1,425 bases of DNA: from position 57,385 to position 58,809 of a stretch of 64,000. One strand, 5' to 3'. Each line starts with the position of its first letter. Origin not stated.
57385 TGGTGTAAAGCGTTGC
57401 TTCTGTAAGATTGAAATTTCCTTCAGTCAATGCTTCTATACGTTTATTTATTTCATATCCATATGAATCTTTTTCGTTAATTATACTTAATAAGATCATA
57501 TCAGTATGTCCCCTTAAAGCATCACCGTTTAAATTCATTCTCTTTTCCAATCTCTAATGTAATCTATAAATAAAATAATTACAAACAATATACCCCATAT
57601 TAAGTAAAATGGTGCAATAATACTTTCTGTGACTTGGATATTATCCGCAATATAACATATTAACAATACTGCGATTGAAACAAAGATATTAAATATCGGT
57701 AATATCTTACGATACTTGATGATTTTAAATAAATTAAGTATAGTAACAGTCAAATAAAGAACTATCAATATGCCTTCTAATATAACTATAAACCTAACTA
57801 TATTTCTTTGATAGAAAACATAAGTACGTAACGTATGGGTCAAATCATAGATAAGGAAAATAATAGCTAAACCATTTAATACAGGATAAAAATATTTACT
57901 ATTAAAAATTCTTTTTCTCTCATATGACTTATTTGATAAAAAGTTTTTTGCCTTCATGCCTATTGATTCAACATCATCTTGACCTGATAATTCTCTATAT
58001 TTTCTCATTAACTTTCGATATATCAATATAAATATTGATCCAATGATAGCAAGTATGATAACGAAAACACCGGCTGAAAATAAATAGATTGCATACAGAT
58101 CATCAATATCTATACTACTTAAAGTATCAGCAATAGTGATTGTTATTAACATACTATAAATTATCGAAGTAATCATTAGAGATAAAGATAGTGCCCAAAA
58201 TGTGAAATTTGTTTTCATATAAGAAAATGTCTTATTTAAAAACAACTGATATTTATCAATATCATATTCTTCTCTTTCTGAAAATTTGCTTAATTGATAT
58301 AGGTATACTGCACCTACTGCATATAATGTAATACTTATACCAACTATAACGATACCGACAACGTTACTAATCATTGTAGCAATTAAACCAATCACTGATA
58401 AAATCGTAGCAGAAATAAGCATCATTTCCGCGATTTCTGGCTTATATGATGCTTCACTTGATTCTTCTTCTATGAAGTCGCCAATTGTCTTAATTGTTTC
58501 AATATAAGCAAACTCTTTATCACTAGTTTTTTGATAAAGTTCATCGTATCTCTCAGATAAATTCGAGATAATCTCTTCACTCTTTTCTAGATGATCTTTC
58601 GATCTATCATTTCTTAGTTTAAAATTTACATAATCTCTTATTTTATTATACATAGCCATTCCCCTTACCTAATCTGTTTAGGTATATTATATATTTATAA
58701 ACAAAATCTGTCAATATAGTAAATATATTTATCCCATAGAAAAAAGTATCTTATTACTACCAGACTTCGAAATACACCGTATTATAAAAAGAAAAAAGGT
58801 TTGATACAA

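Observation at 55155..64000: Mosaic accessory island downstream of opp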

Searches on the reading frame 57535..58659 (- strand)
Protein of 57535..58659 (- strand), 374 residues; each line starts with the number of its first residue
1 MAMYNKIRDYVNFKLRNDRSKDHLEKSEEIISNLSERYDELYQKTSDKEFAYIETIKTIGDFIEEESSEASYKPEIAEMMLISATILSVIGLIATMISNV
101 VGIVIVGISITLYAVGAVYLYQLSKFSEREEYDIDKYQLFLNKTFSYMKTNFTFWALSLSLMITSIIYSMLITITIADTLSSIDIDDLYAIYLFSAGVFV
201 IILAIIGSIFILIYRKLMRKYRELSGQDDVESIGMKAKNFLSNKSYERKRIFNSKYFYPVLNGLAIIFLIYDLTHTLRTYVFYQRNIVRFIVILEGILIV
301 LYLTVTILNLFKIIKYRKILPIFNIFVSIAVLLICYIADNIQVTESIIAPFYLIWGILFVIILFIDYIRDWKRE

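Call 3: search_protein_families(library=pfam, proteins=[window:57535-58659:-], max_evalue=0.01)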
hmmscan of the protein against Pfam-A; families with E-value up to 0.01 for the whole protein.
window:57535-58659:- (374 aa): 0 families

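Call 4: search_protein_families(library=padloc, proteins=[window:57535-58659:-], max_evalue=0.01)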
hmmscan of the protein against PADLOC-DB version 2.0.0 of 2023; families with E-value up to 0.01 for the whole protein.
window:57535-58659:- (374 aa): 1 family
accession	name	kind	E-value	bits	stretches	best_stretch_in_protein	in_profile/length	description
PDLC03841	LeoBC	-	0.00046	17.4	1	4-132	370-508/601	-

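Call 16: search_protein_families(library=ncbifam, proteins=[window:57535-58659:-], max_evalue=0.01)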
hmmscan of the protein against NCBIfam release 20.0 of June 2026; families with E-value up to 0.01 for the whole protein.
window:57535-58659:- (374 aa): 1 family
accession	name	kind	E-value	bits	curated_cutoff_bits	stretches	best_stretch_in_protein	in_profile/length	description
NF045996.1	MAG0920_fam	subfamily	0.0069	15.8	43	1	103-231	12-143/232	MAG0920 family protein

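Call 22: search_protein_families(library=pfam, proteins=[window:57535-58659:-], max_evalue=10)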
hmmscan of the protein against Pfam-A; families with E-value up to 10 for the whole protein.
window:57535-58659:- (374 aa): 2 families
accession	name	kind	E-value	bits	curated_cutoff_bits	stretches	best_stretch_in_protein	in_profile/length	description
PF06295.17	ZapG-like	-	0.058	13.9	33.5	1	21-48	48-75/123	Z-ring associated protein G-like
PF07690.21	MFS_1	-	0.24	10.7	33.4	2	87-221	137-265/347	Major Facilitator Superfamily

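Call 28: search_protein_families(library=phrogs, proteins=[window:57535-58659:-], max_evalue=0.01)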
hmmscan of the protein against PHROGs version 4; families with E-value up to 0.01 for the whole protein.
window:57535-58659:- (374 aa): 0 families

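Call 59: search_protein_representatives(protein=window:57535-58659:-)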
Query: 374 residues. Proteins with E-value up to 0.001 (for the whole library): 78; up to 1e-10: 67; up to 1e-30: 25. The best 78 are listed.
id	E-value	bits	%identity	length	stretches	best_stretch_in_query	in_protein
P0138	2.9e-229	776.6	100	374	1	1-374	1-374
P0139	1.2e-89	317.6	48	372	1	3-373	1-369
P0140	3.1e-78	280.1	54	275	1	100-369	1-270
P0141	1.1e-61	225.7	40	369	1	3-337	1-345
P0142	3.7e-61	223.9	42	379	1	3-363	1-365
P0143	1.3e-55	205.7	36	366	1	3-371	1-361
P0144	8.4e-47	176.7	35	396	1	4-366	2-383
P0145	1.3e-43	166.2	37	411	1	4-366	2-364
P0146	1.5e-42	162.8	37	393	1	4-277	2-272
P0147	2.8e-41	158.6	36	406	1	3-365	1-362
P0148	5.4e-40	154.3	37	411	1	3-343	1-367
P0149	8.9e-39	150.3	37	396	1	3-334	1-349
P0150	3.4e-38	148.4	34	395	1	4-349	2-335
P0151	3.8e-38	148.2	38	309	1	4-267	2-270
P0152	3.5e-37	145.1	41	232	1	24-245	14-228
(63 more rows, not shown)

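Call 61: search_protein_families(library=pfam, alignment_id=A6, max_evalue=0.01)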
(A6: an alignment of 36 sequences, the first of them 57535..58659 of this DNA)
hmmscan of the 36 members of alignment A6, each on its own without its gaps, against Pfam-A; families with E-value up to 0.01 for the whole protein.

A. member 1, window:57535-58659:- (374 aa): 0 families

B. families by the number of members that match (of 36 scanned): 7 families
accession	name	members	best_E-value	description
PF13567.11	DUF4131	2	0.0087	Domain of unknown function (DUF4131)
PF20599.3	DUF6796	1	4e-05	Family of unknown function (DUF6796)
PF14264.12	Glucos_trans_II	1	0.00021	Glucosyl transferase GtrII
PF07690.21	MFS_1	1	0.0012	Major Facilitator Superfamily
PF13903.11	Claudin_2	1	0.0019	PMP-22/EMP/MP20/Claudin tight junction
PF25614.1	PhiKZ_VTX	1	0.0035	Bacteriophage PhiKZ vertex-binding protein gp28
PF16015.10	Promethin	1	0.0071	Promethin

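Call 62: search_solved_structures(query=A6, max_evalue=1)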
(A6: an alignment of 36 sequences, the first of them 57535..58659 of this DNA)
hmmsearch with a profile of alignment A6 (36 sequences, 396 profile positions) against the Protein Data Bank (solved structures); distinct sequences matched with E-value up to 1: 1.
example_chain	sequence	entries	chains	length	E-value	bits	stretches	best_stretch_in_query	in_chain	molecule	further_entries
2lly_A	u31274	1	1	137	0.35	13.1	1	304-388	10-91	Neuronal acetylcholine receptor subunit alpha-4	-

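Call 64: find_homologous_proteins(query=window:57535-58659:-, max_evalue=1e-10)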
Query window:57535-58659:- (374 aa): 13 proteins with E <= 1e-10 among 7258 candidates.
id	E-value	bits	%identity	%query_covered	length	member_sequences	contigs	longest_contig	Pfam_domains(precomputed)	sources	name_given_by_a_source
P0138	9.2e-229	777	100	100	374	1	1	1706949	-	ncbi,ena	-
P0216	2.4e-116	407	54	98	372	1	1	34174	-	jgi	jgi:hypothetical protein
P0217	5.1e-104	367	47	98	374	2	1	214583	-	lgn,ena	-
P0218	1.4e-103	365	49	98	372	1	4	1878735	-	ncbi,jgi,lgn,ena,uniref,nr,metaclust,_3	ncbi:hypothetical protein KQ51_00952 [Candidatus Izimaplasma bacterium HR1]|jgi:hypothetical protein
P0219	1.8e-101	358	47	95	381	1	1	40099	-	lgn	-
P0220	2.5e-100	354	49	98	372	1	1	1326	-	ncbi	-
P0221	2.0e-99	351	52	98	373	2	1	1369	-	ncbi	-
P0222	2.4e-99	351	49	93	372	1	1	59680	-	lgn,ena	-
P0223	5.0e-97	344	48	94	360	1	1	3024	-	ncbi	-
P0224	2.1e-92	328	46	99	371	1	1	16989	-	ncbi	ncbi:MAG: hypothetical protein QM489_04800 [Candidatus Izemoplasma sp.]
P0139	3.9e-89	318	46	99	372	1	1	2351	-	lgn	-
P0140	9.7e-78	280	53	69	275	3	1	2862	-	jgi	jgi:hypothetical protein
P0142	1.2e-60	224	39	97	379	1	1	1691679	-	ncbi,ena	-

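Call 65: find_encoding_contigs(protein=P0218, flank=6000, max_places=2)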
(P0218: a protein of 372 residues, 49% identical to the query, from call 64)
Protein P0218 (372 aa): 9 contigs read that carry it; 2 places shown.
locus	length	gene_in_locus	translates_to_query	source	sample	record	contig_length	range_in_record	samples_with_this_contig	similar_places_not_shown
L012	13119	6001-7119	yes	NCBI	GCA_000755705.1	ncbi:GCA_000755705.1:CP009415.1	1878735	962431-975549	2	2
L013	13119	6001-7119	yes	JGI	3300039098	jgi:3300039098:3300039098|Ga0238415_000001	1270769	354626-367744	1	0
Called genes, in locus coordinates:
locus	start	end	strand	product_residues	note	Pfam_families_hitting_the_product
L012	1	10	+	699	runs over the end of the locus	PF22896:OB_RNR_1st (faint), PF08206:OB_RNB, PF17876:CSD2, PF00773:RNB, PF00575:S1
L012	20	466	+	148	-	PF01668:SmpB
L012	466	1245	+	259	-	PF01925:TauE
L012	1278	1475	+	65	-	-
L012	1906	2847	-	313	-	PF13102:Phage_int_SAM_5 (weak), PF00589:Phage_integrase, PF22823:MrpR_C_cat (faint)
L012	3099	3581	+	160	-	-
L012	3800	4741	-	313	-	PF13102:Phage_int_SAM_5 (weak), PF00589:Phage_integrase, PF22823:MrpR_C_cat (faint)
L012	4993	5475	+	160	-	-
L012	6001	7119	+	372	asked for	-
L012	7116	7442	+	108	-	PF03551:PadR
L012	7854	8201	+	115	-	-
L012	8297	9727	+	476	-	-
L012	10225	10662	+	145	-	PF00392:GntR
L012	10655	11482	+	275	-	PF00005:ABC_tran, PF13304:AAA_21 (faint)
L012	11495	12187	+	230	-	-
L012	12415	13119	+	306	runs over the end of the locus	PF02661:Fic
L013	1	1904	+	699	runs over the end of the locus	PF22896:OB_RNR_1st (faint), PF08206:OB_RNB, PF17876:CSD2, PF00773:RNB, PF00575:S1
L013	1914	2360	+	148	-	PF01668:SmpB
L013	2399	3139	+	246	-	PF01925:TauE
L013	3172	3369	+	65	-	-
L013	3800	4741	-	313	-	PF13102:Phage_int_SAM_5 (weak), PF00589:Phage_integrase, PF22823:MrpR_C_cat (faint)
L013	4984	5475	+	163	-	-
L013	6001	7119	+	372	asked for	-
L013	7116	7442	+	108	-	PF03551:PadR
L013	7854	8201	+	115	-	-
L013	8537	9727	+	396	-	-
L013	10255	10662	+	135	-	PF00392:GntR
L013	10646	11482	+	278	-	PF00005:ABC_tran, PF13304:AAA_21 (faint)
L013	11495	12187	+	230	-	-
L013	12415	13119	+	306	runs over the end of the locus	PF02661:Fic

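Call 66: find_encoding_contigs(protein=P0216, flank=6000, max_places=2)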
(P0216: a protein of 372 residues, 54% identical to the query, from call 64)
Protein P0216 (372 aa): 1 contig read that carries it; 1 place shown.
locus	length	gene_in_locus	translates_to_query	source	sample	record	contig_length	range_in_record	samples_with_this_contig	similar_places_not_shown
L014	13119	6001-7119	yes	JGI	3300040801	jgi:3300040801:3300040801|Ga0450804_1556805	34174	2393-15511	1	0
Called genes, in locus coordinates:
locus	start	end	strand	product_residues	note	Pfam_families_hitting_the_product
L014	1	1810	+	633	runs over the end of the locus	PF05649:Peptidase_M13_N, PF01431:Peptidase_M13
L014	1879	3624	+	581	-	PF12695:Abhydrolase_5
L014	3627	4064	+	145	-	PF05014:Nuc_deoxyrib_tr, PF15891:Nuc_deoxyri_tr2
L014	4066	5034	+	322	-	PF00583:Acetyltransf_1, PF13527:Acetyltransf_9 (faint), PF13673:Acetyltransf_10, PF13508:Acetyltransf_7, PF08445:FR47 (faint), PF13673:Acetyltransf_10, PF00583:Acetyltransf_1, PF13508:Acetyltransf_7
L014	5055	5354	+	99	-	-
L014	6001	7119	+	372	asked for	-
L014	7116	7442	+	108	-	PF03551:PadR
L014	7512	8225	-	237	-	PF27245:AF_0692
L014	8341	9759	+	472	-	PF03023:MurJ, PF01554:MatE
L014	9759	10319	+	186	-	PF00293:NUDIX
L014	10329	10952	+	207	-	-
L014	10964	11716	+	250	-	PF01940:DUF92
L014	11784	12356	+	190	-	PF02417:Chromate_transp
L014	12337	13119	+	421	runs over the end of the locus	PF25270:Khk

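Call 73: predict_structure(alignment_id=A6)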
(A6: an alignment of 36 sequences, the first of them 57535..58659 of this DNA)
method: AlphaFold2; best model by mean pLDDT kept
length: 374 residues; sequences in the alignment: 36
mean_pLDDT: 86.8   pTM: 0.69
mean pLDDT of the five models: 86.8, 86.7, 86.7, 83.7, 83.0
residues with pLDDT >= 90: 184; 70-90: 158; 50-70: 32; < 50: 0
segments of 3 or more residues with pLDDT < 50: none
pLDDT, mean of each block of 10 residues (from residue 1): 86 81 92 96 95 84 58 80 97 94 98 97 89 84 95 97 95 86 80 89 96 96 92 85 62 85 89 83 78 91 94 90 89 82 67 82 83 72
secondary structure, 60 per line:
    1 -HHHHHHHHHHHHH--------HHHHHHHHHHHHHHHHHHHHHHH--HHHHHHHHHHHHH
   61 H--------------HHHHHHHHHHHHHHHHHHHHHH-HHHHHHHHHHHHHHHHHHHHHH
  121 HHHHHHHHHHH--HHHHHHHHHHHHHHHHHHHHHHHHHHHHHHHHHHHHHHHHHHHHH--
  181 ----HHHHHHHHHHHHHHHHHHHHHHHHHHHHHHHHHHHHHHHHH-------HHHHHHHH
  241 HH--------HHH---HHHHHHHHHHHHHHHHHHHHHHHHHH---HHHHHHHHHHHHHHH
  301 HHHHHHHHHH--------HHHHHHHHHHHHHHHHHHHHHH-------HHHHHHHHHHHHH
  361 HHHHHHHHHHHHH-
elements in order: H2-14 H23-45 H48-61 H76-97 H99-131 H134-178 H185-225 H233-242 H257-282 H286-310 H319-340 H348-373

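Call 77: fold_search(model_id=the predicted structure, library=pdb)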
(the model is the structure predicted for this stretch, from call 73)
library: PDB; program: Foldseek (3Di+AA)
matches with E <= 10: 62; with E <= 0.001: 0
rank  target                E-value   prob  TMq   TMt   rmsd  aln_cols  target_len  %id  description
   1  9hmf_K                1.2e+00  0.05  0.10  0.06  30.1       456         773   16  Periplasmic scaffold of the Campylobacter jejuni flagellar motor (alpha carbon trace) (released 2024-12-25)
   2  2gw1_A                2.0e+00  0.06  0.14  0.11  32.2       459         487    9  Crystal Structure of the Yeast Tom70 (released 2006-06-27)
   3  8e0m_E                2.9e+00  0.20  0.16  0.35  21.9       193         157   13  Homotrimeric variant of tcTRP9, BGL15 (released 2023-04-12)
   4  9mk9_B                2.9e+00  0.06  0.10  0.10  20.1       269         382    7  Structure of the IFIT2-IFIT3 heterodimer from Mus musculus (released 2025-03-12)
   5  7z8f_e                3.7e+00  0.06  0.17  0.03  20.9       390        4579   11  Composite structure of dynein-dynactin-BICDR on microtubules (released 2022-07-27)
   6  8e0n_D                3.9e+00  0.23  0.17  0.34  20.0       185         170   11  Homotrimeric variant of tcTRP9, BGL18 (released 2023-04-12)
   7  4or2_B                3.9e+00  0.06  0.15  0.15  22.4       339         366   12  Human class C G protein-coupled metabotropic glutamate receptor 1 in complex with a negative allosteric modulator (released 2014-03-19)
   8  6f1u_m                3.9e+00  0.06  0.16  0.16  26.4       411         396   11  N terminal region of dynein tail domains in complex with dynactin filament and BICDR-1 (released 2018-01-17)
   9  8e0m_F                4.1e+00  0.16  0.17  0.34  20.8       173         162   12  Homotrimeric variant of tcTRP9, BGL15 (released 2023-04-12)
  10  8hmf_D                4.1e+00  0.06  0.10  0.04  23.9       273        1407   12  head module state 2 of Tetrahymena IFT-A (released 2023-06-14)
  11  9pff_L                4.3e+00  0.06  0.13  0.15  18.9       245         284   12  Min22bin20S complex (NSF-alphaSNAP-2:2 syntaxin-1a H3:SNAP-25 SN1), non-hydrolyzing, class 27 (released 2025-08-06)
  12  7udn_B                4.3e+00  0.05  0.13  0.16  26.6       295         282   10  Crystal structure of designed helical repeat protein RPB_PLP1_R6 in alternative conformation 2 (released 2023-03-22)
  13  9yng_n                4.5e+00  0.04  0.16  0.11  21.6       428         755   10  Dynactin and dynein-1 tail region of dynein-dynactin complex on microtubule in the presence of LIS1 (released 2026-01-28)
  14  8e0n_A                4.9e+00  0.18  0.16  0.32  20.0       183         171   13  Homotrimeric variant of tcTRP9, BGL18 (released 2023-04-12)
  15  5cwm                  4.9e+00  0.07  0.14  0.19  22.0       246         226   13  Crystal structure of de novo designed helical repeat protein DHR64 (released 2015-12-16)
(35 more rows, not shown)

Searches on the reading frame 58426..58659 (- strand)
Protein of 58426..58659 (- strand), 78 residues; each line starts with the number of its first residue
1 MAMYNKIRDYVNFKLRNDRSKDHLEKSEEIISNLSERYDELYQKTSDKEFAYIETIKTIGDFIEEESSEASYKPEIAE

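Call 80: search_solved_structures(query=A7, max_evalue=10, show_alignments=2)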
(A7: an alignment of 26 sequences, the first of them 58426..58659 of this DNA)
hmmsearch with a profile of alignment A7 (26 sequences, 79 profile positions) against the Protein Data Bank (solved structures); distinct sequences matched with E-value up to 10: 5.
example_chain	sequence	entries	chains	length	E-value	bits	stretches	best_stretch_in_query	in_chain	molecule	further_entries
5e4r_A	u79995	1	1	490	0.29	14.8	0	32-57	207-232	Ketol-acid reductoisomerase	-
6vtj_A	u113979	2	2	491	0.68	13.6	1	29-62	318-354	Non-ribosomal peptide synthetase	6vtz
6nr8_4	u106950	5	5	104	3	11.6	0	3-40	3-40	Prefoldin subunit 4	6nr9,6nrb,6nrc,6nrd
7anz_C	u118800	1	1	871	4.2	11.1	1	13-63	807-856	Spindle pole body component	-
9h9q_C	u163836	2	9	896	4.6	10.9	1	13-63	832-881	Spindle pole body component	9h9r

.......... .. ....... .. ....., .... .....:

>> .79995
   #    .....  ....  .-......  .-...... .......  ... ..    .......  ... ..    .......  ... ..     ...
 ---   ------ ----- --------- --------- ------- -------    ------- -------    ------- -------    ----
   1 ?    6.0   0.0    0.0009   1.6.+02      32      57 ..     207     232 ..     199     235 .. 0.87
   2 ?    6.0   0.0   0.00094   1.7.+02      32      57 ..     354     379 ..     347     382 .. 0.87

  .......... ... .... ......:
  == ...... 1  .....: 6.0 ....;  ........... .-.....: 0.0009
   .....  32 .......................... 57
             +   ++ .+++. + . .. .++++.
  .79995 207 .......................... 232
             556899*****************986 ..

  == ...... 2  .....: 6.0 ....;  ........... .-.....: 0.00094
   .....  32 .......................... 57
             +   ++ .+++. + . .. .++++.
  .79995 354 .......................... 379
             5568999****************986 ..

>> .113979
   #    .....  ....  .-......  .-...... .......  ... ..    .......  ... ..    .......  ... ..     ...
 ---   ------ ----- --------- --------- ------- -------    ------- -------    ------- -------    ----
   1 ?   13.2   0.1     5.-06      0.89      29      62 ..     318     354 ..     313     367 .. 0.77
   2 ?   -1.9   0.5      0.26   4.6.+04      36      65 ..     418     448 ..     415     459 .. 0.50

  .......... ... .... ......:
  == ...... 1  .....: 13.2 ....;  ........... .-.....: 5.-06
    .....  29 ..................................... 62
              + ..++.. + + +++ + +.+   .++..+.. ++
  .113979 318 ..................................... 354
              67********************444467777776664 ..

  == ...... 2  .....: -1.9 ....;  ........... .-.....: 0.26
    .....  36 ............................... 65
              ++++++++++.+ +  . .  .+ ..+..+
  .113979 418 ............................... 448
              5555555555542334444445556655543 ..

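Call 86: predict_structure(alignment_id=A7)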
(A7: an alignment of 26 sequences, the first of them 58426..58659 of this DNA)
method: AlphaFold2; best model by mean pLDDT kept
length: 78 residues; sequences in the alignment: 26
mean_pLDDT: 78.9   pTM: 0.60
mean pLDDT of the five models: 78.9, 78.0, 77.2, 76.5, 75.5
residues with pLDDT >= 90: 19; 70-90: 41; 50-70: 9; < 50: 9
segments of 3 or more residues with pLDDT < 50: 66-72
pLDDT, mean of each block of 10 residues (from residue 1): 84 84 85 91 92 86 54 49
secondary structure, 60 per line:
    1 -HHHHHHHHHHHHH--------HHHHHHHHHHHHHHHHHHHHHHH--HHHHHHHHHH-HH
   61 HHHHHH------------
elements in order: H2-14 H23-45 H48-57 H59-66

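Call 89: fold_search(model_id=the predicted structure, library=pdb)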
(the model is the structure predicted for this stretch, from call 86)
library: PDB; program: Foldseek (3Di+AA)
matches with E <= 10: 19; with E <= 0.001: 0
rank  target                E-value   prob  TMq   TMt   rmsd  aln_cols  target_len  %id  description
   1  5hw2_D                5.1e+00  0.10  0.32  0.10   5.8        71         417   18  Crystal Structure of Adenylosuccinate Lyase from Francisella tularensis Complexed with fumaric acid (released 2016-02-10)
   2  9cu8_A                5.7e+00  0.13  0.43  0.35   4.8        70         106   21  Crystal Structure of TNFR2 TNFR2_mb1 Complex (released 2024-12-04)
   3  4eei_A                6.5e+00  0.09  0.34  0.11   5.6        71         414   17  Crystal Structure of Adenylosuccinate Lyase from Francisella tularensis Complexed with AMP and Succinate (released 2012-04-18)
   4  4uvq                  6.8e+00  0.06  0.32  0.14   5.5        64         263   12  PatG Domain of Unknown Function (released 2014-09-17)
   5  3x38_A                7.3e+00  0.23  0.56  0.56   3.8        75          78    8  Crystal structure of the C-terminal domain of Sld7 (released 2015-08-19)
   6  3x38_D                7.3e+00  0.21  0.54  0.55   3.6        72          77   11  Crystal structure of the C-terminal domain of Sld7 (released 2015-08-19)
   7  6tye_F                7.3e+00  0.06  0.36  0.22   8.9        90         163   12  Crystal structure of MTB sigma L transcription initiation complex with 5 nt long RNA primer (released 2020-03-11)
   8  9lp2_F                7.7e+00  0.08  0.35  0.40   5.5        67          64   18  Crystal structure of de novo designed amantadine induced heterodimer dAID23.4 (released 2025-12-17)
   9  4flc_B                7.7e+00  0.08  0.30  0.09   5.4        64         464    8  Structural and Biochemical Characterization of Human Adenylosuccinate Lyase (ADSL) and the R303C ADSL Deficiency Assoc (released 2012-08-01)
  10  6kon_F                7.7e+00  0.07  0.36  0.22   8.6        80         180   16  Mycobacterium tuberculosis initial transcription complex comprising sigma H and 5'-OH RNA of 5 nt (released 2020-03-11)
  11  1nxh_B                8.2e+00  0.13  0.44  0.32   5.0        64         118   19  X-RAY STRUCTURE: NORTHEAST STRUCTURAL GENOMICS CONSORTIUM TARGET TT87 (released 2004-02-24)
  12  1nxh_A                8.2e+00  0.12  0.44  0.30   5.0        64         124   19  X-RAY STRUCTURE: NORTHEAST STRUCTURAL GENOMICS CONSORTIUM TARGET TT87 (released 2004-02-24)
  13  5nx8_B                8.2e+00  0.07  0.31  0.09   5.5        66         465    8  Crystal structure of Neanderthal Adenylosuccinate Lyase (ADSL) (released 2018-05-30)
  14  4flc_C                8.7e+00  0.08  0.34  0.09   6.0        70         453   10  Structural and Biochemical Characterization of Human Adenylosuccinate Lyase (ADSL) and the R303C ADSL Deficiency Assoc (released 2012-08-01)
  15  2vd6_B                8.7e+00  0.07  0.32  0.09   5.4        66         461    8  Human adenylosuccinate lyase in complex with its substrate N6-(1,2- Dicarboxyethyl)-AMP, and its products AMP and fuma (released 2007-10-23)
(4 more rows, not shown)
